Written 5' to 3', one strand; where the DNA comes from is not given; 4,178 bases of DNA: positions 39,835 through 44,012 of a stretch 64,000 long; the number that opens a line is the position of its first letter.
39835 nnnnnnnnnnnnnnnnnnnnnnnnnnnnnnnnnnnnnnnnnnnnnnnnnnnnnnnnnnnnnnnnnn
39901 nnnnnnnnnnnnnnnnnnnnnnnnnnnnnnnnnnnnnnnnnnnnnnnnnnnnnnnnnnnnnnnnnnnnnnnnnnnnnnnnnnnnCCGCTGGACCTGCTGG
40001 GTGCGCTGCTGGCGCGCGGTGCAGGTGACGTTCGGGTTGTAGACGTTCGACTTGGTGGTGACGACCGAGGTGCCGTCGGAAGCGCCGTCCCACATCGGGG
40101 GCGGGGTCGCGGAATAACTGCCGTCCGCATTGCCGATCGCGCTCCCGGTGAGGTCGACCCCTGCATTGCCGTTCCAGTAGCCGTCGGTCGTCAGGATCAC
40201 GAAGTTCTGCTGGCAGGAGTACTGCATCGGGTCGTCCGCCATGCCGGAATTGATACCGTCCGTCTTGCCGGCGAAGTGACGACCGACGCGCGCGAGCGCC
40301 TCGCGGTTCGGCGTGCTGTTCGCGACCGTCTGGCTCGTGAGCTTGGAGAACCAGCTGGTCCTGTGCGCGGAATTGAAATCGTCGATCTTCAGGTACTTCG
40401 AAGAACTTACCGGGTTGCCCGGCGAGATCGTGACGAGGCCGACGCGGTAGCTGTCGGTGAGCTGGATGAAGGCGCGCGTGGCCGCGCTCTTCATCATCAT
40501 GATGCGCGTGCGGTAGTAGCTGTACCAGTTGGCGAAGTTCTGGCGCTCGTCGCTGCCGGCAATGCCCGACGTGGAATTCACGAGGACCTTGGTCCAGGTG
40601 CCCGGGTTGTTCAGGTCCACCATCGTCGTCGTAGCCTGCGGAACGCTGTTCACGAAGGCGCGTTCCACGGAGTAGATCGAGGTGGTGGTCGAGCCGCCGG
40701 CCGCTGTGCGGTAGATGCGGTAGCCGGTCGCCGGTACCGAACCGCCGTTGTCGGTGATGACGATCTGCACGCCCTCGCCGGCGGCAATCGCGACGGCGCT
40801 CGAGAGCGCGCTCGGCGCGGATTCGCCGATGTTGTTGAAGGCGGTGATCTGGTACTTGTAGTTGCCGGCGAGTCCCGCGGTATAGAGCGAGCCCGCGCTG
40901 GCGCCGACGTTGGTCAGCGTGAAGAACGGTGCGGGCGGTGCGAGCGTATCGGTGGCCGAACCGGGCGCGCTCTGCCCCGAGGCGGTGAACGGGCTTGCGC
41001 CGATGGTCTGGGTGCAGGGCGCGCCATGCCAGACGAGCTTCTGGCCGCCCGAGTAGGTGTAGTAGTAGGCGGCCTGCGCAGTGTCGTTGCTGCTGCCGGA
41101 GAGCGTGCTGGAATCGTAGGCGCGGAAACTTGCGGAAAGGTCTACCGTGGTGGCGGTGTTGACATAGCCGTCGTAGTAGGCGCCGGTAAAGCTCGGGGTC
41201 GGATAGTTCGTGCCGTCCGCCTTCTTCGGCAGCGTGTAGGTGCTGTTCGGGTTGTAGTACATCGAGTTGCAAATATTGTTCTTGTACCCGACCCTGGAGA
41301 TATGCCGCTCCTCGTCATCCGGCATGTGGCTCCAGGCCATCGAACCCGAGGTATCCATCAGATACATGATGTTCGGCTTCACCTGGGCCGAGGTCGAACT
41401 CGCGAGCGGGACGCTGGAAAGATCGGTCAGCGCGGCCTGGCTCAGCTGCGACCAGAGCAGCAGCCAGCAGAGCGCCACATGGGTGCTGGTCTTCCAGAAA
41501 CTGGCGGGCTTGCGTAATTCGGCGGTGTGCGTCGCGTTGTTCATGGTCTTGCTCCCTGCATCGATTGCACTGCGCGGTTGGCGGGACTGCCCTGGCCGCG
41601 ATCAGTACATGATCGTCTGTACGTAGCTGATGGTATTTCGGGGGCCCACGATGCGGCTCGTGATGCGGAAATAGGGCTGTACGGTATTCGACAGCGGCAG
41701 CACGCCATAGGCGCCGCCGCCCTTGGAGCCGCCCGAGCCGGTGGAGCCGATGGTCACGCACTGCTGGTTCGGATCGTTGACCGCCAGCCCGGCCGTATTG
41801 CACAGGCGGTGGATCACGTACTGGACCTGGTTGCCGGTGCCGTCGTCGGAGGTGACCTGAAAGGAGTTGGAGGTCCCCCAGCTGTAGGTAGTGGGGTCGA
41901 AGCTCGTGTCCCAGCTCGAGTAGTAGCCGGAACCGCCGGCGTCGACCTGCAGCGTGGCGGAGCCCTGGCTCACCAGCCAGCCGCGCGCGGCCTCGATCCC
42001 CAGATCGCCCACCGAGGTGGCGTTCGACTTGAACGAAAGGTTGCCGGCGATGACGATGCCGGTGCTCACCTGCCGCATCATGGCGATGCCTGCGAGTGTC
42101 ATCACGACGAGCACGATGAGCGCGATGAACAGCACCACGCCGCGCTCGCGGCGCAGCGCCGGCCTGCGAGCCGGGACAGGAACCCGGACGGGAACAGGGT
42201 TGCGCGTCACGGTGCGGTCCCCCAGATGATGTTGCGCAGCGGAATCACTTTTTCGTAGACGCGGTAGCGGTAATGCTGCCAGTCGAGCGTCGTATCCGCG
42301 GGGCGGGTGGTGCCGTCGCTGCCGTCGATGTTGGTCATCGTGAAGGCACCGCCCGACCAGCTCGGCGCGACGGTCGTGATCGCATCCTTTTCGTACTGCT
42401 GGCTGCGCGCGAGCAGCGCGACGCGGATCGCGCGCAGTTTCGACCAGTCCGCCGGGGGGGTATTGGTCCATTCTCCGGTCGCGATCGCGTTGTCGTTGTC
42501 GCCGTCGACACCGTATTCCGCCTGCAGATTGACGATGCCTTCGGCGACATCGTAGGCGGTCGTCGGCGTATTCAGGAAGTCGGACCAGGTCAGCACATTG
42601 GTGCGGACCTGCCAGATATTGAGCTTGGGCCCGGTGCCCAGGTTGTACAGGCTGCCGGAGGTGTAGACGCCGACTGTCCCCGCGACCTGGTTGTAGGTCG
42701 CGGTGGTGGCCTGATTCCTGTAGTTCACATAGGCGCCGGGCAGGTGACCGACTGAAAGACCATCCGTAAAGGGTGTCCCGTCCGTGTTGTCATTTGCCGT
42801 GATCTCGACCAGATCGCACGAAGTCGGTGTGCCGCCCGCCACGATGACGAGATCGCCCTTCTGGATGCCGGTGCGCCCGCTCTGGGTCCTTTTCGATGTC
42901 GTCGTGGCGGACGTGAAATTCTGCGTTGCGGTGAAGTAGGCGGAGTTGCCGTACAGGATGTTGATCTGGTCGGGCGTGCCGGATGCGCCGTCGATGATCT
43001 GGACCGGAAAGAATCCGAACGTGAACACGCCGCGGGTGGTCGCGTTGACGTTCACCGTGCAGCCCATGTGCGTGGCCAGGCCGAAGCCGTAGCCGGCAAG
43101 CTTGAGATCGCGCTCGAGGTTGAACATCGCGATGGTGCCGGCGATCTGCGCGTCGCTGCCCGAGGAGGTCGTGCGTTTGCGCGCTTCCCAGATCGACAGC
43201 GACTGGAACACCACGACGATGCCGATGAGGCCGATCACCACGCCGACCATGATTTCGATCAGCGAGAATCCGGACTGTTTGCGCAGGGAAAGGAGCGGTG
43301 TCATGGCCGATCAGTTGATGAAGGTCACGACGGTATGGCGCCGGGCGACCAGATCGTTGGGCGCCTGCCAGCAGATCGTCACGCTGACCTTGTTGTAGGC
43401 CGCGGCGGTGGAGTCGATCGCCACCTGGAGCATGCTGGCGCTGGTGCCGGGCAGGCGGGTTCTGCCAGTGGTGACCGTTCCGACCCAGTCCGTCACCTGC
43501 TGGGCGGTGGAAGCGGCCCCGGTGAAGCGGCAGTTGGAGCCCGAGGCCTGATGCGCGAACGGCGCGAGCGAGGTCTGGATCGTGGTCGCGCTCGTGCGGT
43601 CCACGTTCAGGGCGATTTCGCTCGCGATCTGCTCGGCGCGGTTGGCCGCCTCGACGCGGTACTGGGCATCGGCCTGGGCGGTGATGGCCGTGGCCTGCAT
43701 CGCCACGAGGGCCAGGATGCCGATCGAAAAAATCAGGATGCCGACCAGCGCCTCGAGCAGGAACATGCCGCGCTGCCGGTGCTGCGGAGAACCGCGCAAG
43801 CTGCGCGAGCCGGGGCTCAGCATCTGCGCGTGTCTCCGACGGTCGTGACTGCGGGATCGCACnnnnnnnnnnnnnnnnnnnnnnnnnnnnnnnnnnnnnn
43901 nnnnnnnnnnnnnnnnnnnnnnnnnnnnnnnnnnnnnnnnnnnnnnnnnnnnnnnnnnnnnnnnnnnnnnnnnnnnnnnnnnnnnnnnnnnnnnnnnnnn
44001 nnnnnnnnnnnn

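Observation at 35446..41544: PilY1 adhesin of about double the normal length, with a stack of inserted modules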

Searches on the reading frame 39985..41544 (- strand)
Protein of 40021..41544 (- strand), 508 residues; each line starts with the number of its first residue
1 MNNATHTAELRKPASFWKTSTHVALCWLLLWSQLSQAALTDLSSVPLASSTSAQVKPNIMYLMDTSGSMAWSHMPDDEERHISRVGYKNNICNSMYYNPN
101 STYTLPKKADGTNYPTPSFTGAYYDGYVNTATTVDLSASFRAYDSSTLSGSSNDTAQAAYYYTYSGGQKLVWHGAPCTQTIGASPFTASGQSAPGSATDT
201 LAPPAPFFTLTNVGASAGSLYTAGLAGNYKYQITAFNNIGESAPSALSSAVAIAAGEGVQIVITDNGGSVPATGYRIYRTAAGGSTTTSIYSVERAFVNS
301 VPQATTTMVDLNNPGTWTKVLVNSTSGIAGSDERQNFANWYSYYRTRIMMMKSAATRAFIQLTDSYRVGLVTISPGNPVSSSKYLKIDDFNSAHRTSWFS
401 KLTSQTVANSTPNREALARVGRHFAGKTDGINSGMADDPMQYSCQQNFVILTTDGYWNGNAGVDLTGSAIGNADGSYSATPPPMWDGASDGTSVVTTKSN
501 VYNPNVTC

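Call 18: search_protein_families(library=pfam, proteins=[window:40021-41544:-], max_evalue=10)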
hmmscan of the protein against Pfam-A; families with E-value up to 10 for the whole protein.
seq(508 aa): 1 family
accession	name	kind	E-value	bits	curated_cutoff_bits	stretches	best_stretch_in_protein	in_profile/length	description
PF13519.12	VWA_2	-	0.031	15.3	27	0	59-82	1-22/107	von Willebrand factor type A domain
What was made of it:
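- On von Willebrand factor A (vWA) domain with MIDAS: Pfam VWA_2 gives only E 0.031 over 24 residues (call 18).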

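Call 34: predict_structure(alignment_id=A1)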
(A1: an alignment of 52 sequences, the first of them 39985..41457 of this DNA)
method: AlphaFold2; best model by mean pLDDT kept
length: 491 residues; sequences in the alignment: 52
mean_pLDDT: 77.0   pTM: 0.71
mean pLDDT of the five models: 77.0, 75.6, 73.7, 73.6, 70.3
residues with pLDDT >= 90: 213; 70-90: 104; 50-70: 105; < 50: 69
segments of 3 or more residues with pLDDT < 50: 1-14, 165-171, 274-276, 455-474, 479-491
pLDDT, mean of each block of 10 residues (from residue 1): 35 45 74 95 89 93 93 97 97 92 92 95 95 88 85 91 52 60 57 63 72 70 72 66 71 73 58 51 80 96 97 97 97 94 93 95 97 93 86 90 85 78 78 72 55 43 41 47 40 36
secondary structure, 60 per line:
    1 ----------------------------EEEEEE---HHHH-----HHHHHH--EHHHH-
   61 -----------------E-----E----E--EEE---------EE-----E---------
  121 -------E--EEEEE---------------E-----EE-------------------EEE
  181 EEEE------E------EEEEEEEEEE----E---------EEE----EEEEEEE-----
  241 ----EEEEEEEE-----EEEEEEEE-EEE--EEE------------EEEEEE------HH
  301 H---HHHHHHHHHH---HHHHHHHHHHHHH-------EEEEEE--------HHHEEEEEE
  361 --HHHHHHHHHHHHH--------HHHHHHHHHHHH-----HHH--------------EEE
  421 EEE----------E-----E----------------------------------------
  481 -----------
elements in order: E29-34 H38-41 H47-52 H56-59 E92-94 E131-135 E178-184 E198-207 E222-224 E229-235 E245-252 E258-265 E267-269 E272-274 E287-292 H305-314 H318-330 E338-343 E355-360 H363-375 H384-395 E418-423
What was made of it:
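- On von Willebrand factor A (vWA) domain with MIDAS: AF2 does give a confident alternating beta/alpha fold (call 34).
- On Phage virion FN3/Ig-like surface domain (PHROG 752 insertion domain): Model pLDDT for this part is only 60-73 (call 34).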

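Call 39: fold_search(model_id=the predicted structure, library=pdb)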
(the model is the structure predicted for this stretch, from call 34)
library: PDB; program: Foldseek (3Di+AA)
matches with E <= 10: 840; with E <= 0.001: 4
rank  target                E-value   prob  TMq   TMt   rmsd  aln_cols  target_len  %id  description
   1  9vel_D                2.6e-04  1.00  0.18  0.20   9.2       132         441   23  The composite cryo-EM structure of bacteriophage SPO1 capsid (released 2025-08-27)
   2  9vel_B                4.6e-04  1.00  0.17  0.19   9.4       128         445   23  The composite cryo-EM structure of bacteriophage SPO1 capsid (released 2025-08-27)
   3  9vel_C                6.6e-04  1.00  0.18  0.20   9.5       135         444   24  The composite cryo-EM structure of bacteriophage SPO1 capsid (released 2025-08-27)
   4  9vel_A                7.8e-04  1.00  0.18  0.20   9.3       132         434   24  The composite cryo-EM structure of bacteriophage SPO1 capsid (released 2025-08-27)
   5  1va9_MODEL_1_A        1.6e-02  0.44  0.11  0.29  15.0       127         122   19  Solution structure of the second FNIII domain of DSCAML1 protein (released 2005-02-22)
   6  4rrp_N                4.0e-02  0.30  0.11  0.26  13.4       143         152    8  Crystal Structure of the Fab complexed with antigen Asf1p, Northeast Structural Genomics Consortium (NESG) Target PdR1 (released 2014-12-31)
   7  3aad_B                5.1e-02  0.38  0.12  0.29  13.0       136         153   14  Structure of the histone chaperone CIA/ASF1-double bromodomain complex linking histone modifications and site-specific (released 2010-04-28)
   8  8wa2_A                8.1e-02  0.13  0.13  0.04  18.3       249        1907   12  cryo-EM structure of native mastigonemes isolated from Chlamydomonas reinhardtii at 3.0 angstrom resolution (released 2024-04-10)
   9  7kjk_A3               9.7e-02  0.35  0.11  0.32  11.5       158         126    9  The Neck region of Phage XM1 (6-fold symmetry) (released 2021-11-03)
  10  9dqv_B                9.7e-02  0.01  0.05  0.06  34.6       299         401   10  Structure of western equine encephalitis virus CBA87 VLP in complex with human PCDH10 EC1 (released 2025-03-26)
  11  6ayz_M                1.1e-01  0.18  0.10  0.23  13.3       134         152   10  Crystal structure of Asf1-Fab 12E complex (released 2018-01-17)
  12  2pvs_B                1.2e-01  0.60  0.13  0.14   7.3       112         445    7  Structure of human pancreatic lipase related protein 2 mutant N336Q (released 2007-12-18)
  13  8btk_TA               1.2e-01  0.23  0.10  0.23   9.2       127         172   12  Structure of the TRAP complex with the Sec translocon and a translating ribosome (released 2023-05-24)
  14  8wm1_A                1.2e-01  0.23  0.10  0.11   8.3       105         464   18  DHS dehydratase (released 2024-10-02)
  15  6kxk_G                1.2e-01  0.11  0.13  0.13  17.3       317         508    8  BON1 (released 2020-09-16)
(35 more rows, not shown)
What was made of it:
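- On Phage virion FN3/Ig-like surface domain (PHROG 752 insertion domain): Foldseek: 9vel (SPO1 capsid) E 2.6e-4, then FN3 1va9 E 0.016 (call 39).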

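Call 40: search_solved_structures(query=A1, max_evalue=10)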
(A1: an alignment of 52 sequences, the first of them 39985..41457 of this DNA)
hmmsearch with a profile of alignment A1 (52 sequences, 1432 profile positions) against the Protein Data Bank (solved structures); distinct sequences matched with E-value up to 10: 11.
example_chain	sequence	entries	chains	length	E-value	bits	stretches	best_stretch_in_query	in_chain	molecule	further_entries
3hx6_A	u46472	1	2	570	4.3e-73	249.5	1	906-1368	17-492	Type 4 fimbrial biogenesis protein PilY1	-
29vf_O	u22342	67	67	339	0.0033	17.9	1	382-485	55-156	TATA-box-binding protein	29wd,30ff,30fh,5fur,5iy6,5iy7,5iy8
8vlx_A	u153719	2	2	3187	0.012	16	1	383-470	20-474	Huntingtin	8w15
7dxj_A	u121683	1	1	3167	0.019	15.4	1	389-470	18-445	Huntingtin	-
7cu3_B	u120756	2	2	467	0.15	12.4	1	394-492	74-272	Transmembrane protein FAM155A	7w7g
6i3m_C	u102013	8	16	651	0.53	10.6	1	397-521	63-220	Translation initiation factor eIF-2B subunit delta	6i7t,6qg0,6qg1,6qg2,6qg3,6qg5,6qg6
7abf_A4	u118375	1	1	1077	0.76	10.1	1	450-601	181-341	Transcription elongation regulator 1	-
4hwj_A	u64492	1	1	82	1.1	9.6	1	300-330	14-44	Complement C3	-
4hw5_A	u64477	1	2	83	1.1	9.5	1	300-330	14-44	Complement C3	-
4i6o_A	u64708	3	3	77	1.2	9.4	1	301-330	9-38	Complement C3 | C3a anaphylatoxin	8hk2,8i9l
6yej_A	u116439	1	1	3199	4.6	7.5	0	382-450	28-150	Huntingtin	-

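Call 69: fold_search(model_id=the predicted structure, library=viral)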
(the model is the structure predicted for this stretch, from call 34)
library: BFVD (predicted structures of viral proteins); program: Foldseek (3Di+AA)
matches with E <= 10: 858; with E <= 0.001: 7
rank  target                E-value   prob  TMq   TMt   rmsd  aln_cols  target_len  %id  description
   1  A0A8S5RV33            3.9e-05  1.00  0.21  0.29   7.7       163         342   26  (no name in the UniProt tables at hand)
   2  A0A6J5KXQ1            6.6e-05  1.00  0.18  0.19   6.1       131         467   27  Major capsid protein [uncultured Caudovirales phage]
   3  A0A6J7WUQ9            7.0e-05  1.00  0.18  0.18  14.0       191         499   21  Uncharacterized protein [uncultured Caudovirales phage]
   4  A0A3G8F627            2.3e-04  1.00  0.17  0.25   7.0       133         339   30  (no name in the UniProt tables at hand)
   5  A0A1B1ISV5            6.5e-04  0.99  0.17  0.12  15.3       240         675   16  (no name in the UniProt tables at hand)
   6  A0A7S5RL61            7.7e-04  1.00  0.15  0.34   9.7       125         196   19  (no name in the UniProt tables at hand)
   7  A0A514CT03            8.7e-04  0.82  0.15  0.11  21.4       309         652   14  Tail connector protein [Achromobacter phage Motura]
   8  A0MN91                1.5e-03  1.00  0.13  0.13  11.4       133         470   18  (no name in the UniProt tables at hand)
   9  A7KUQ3                2.8e-03  0.97  0.15  0.08  21.2       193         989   17  (no name in the UniProt tables at hand)
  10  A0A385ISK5            3.6e-03  1.00  0.15  0.26   6.8       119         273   26  (no name in the UniProt tables at hand)
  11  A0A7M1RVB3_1          4.0e-03  0.80  0.14  0.08  13.3       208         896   10  Stabilization protein [uncultured phage cr130_1]
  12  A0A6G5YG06            4.5e-03  1.00  0.18  0.17  14.2       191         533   16  (no name in the UniProt tables at hand)
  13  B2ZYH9                4.8e-03  1.00  0.15  0.13   4.9       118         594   21  Uncharacterized protein [Ralstonia phage phiRSL1]
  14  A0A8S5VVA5            5.1e-03  0.95  0.13  0.09  11.1       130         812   14  (no name in the UniProt tables at hand)
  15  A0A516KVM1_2          6.4e-03  0.84  0.15  0.10  21.4       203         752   10  (no name in the UniProt tables at hand)
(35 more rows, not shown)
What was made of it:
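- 40600..40974 (-): FN3-like domain inserted in the head (residues 191-315), homologous to the surface domain of phage major head proteins. Foldseek top hits are the SPO1 capsid 9vel and FN3 1va9 (call 39), and BFVD major capsid proteins (call 69).
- On Phage virion FN3/Ig-like surface domain (PHROG 752 insertion domain): BFVD major capsid proteins E 4e-5 to 7e-5 (call 69).
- Closest known: FN3/Ig-like surface domains of phage virion proteins. Same: They also resemble 9vel and BFVD capsid proteins in fold (calls 39, 69).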

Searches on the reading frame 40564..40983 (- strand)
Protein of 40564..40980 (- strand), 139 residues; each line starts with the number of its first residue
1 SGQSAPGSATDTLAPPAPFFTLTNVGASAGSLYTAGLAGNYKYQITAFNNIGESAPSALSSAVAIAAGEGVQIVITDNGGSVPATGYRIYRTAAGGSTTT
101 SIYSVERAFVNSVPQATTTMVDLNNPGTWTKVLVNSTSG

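Call 17: search_protein_families(library=phrogs, proteins=[window:40573-40941:-], max_evalue=1)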
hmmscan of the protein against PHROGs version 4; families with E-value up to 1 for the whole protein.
seq(123 aa): 3 families
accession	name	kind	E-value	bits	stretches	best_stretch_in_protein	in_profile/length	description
phrog_752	-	head and packaging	1e-15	58.6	1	1-117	295-413/475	major head protein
phrog_8040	-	connector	3.4e-05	23.9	1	12-92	138-212/396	head closure Hc3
phrog_511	-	head and packaging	0.0015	18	1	26-94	462-533/862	internal virion protein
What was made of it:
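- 40600..40974 (-): PHROG 752, E 1e-15 (call 17).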

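Call 19: find_homologous_proteins(query=window:40564-40980:-, max_evalue=0.001)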
Query seq(139 aa): 131 candidates shared short words with the query, none scored E <= 0.001.

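Call 28: search_protein_representatives(protein=window:40570-40983:-)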
Query: 138 residues. Proteins with E-value up to 0.001 (for the whole library): 227; up to 1e-10: 23; up to 1e-30: 1. The best 150 are listed.
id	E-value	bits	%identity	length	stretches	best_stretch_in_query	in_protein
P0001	5.4e-77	272.2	100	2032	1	1-138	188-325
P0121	1.5e-23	99.5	42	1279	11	20-70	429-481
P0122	1.9e-18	83.0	44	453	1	3-126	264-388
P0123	5.2e-18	81.6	44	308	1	3-130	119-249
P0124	2.4e-16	76.3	45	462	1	5-126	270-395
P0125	6.3e-16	74.9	46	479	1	5-135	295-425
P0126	2.1e-15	73.2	35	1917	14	26-108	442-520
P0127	6.2e-15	71.7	44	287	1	4-130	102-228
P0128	1.0e-14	71.0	39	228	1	2-135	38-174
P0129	4.4e-14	69.0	41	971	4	36-98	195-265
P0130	1.3e-13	67.4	40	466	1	3-126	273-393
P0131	2.6e-13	66.5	39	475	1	5-135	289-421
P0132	5.1e-13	65.5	42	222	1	5-133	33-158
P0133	1.6e-12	64.0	45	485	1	5-130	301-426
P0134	3.6e-12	62.8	48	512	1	6-114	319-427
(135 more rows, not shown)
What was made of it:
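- On Phage virion FN3/Ig-like surface domain (PHROG 752 insertion domain): 227 hits at E<=1e-3, 23 at E<=1e-10 (call 28).
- Tried and rejected: The exhaustive HMMER search (call 28) replaced the first.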

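Call 30: search_protein_families(library=phrogs, proteins=[P0122, P0125, P0134, P0124, P0121, P0126], max_evalue=0.00001)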
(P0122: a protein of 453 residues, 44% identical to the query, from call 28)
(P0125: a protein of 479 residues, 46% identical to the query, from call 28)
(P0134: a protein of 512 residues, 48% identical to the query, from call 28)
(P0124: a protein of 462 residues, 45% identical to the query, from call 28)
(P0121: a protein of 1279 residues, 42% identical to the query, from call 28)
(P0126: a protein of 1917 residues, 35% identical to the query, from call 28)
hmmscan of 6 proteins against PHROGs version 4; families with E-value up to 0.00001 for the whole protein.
P0122 (453 aa): 1 family
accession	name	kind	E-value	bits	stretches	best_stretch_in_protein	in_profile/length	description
phrog_752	-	head and packaging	5.1e-89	300.4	1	8-452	8-470/475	major head protein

P0125 (479 aa): 1 family
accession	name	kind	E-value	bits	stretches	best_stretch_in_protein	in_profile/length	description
phrog_752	-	head and packaging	1e-81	276.3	1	34-477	18-469/475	major head protein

P0134 (512 aa): 1 family
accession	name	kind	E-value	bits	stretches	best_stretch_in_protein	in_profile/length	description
phrog_752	-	head and packaging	6.3e-81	273.7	1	33-509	16-468/475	major head protein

P0124 (462 aa): 1 family
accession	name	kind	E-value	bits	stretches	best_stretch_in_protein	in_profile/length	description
phrog_752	-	head and packaging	7.1e-90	303.2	1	13-460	10-471/475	major head protein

P0121 (1279 aa): 15 families
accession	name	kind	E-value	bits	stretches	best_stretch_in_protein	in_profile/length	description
phrog_18315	-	unknown function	1.6e-110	371.5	9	386-480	106-201/918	-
phrog_21285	-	head and packaging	4.1e-96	323.4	5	382-675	294-573/2143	virion structural protein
phrog_1696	-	tail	1.1e-83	282.3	8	379-477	1137-1231/2079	major tail protein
phrog_33719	-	unknown function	1.4e-50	173.8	5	578-803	363-579/636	-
phrog_4245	-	unknown function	8.6e-46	158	0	255-380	206-331/583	-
phrog_31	-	tail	2e-36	126.3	4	160-289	933-1063/1565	central tail fiber J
phrog_6977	-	tail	1.2e-31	111.2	2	385-481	152-247/284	minor tail protein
phrog_4971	-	tail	5.2e-28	99.2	0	194-289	190-281/283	major tail protein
phrog_7440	-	tail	1.9e-24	87.3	0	481-577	250-338/354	major tail protein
phrog_341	-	tail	8.1e-16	59.5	0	437-494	20-75/154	major tail protein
phrog_752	-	head and packaging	1.6e-15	58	0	446-481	320-352/475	major head protein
phrog_29769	-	unknown function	2.5e-15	57.2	0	881-940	203-263/684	-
phrog_10304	-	head and packaging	2.9e-15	57.3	0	247-285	25-62/213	virion structural protein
phrog_8932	-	unknown function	8.4e-09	36.4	0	876-905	14-43/88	-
phrog_8256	-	unknown function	6e-08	34.2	0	1028-1046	55-73/121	-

P0126 (1917 aa): 4 families
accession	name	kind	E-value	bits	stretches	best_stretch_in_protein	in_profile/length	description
phrog_752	-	head and packaging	8.8e-55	187.4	0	1117-1213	287-392/475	major head protein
phrog_7440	-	tail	2.5e-49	169.2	1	565-704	234-329/354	major tail protein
phrog_19622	-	other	4.8e-34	118.7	1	433-533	271-370/524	esterase/lipase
phrog_4971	-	tail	7.5e-12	46.2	0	783-867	154-236/283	major tail protein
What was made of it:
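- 40600..40974 (-): An exhaustive HMMER search gave 227 hits, mostly 450-510-aa major head proteins (calls 28, 30).
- On Phage virion FN3/Ig-like surface domain (PHROG 752 insertion domain): The four hits of 453-512 aa that I scanned are full-length PHROG 752 proteins (call 30).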

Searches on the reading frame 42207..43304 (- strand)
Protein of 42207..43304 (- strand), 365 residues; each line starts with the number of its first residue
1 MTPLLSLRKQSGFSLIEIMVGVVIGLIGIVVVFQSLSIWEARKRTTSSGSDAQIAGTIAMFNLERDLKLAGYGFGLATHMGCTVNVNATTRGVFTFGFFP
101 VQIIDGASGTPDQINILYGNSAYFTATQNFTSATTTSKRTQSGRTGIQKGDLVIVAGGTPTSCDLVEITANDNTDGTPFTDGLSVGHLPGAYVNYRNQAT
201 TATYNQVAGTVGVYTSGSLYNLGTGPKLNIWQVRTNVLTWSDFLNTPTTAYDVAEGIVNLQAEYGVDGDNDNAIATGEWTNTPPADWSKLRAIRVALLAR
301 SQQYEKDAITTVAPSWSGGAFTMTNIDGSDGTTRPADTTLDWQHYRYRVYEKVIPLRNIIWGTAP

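Call 7: search_protein_families(library=pfam, proteins=[window:42207-43304:-], max_evalue=0.01)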
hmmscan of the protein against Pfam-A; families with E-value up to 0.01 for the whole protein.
window:42207-43304:- (365 aa): 2 families
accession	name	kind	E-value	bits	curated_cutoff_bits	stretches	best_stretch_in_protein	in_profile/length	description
PF16074.10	PilW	-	2.2e-16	60.4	26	1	243-358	21-124/124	Type IV Pilus-assembly protein W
PF07963.17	N_methyl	-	8.4e-07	28.8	21.2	1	8-33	2-27/27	Prokaryotic N-terminal methylation motif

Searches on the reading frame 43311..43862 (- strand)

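Call 7: search_protein_families(library=pfam, proteins=[window:43311-43862:-], max_evalue=0.01)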
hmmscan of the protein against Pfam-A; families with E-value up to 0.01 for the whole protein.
window:43311-43862:- (183 aa): 2 families
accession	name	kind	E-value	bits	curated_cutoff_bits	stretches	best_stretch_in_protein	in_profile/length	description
PF23959.1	DUF7288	-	0.0014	19.5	27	1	34-161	5-106/184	Family of unknown function (DUF7288)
PF07963.17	N_methyl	-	0.0063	16.5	21.2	0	29-52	3-26/27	Prokaryotic N-terminal methylation motif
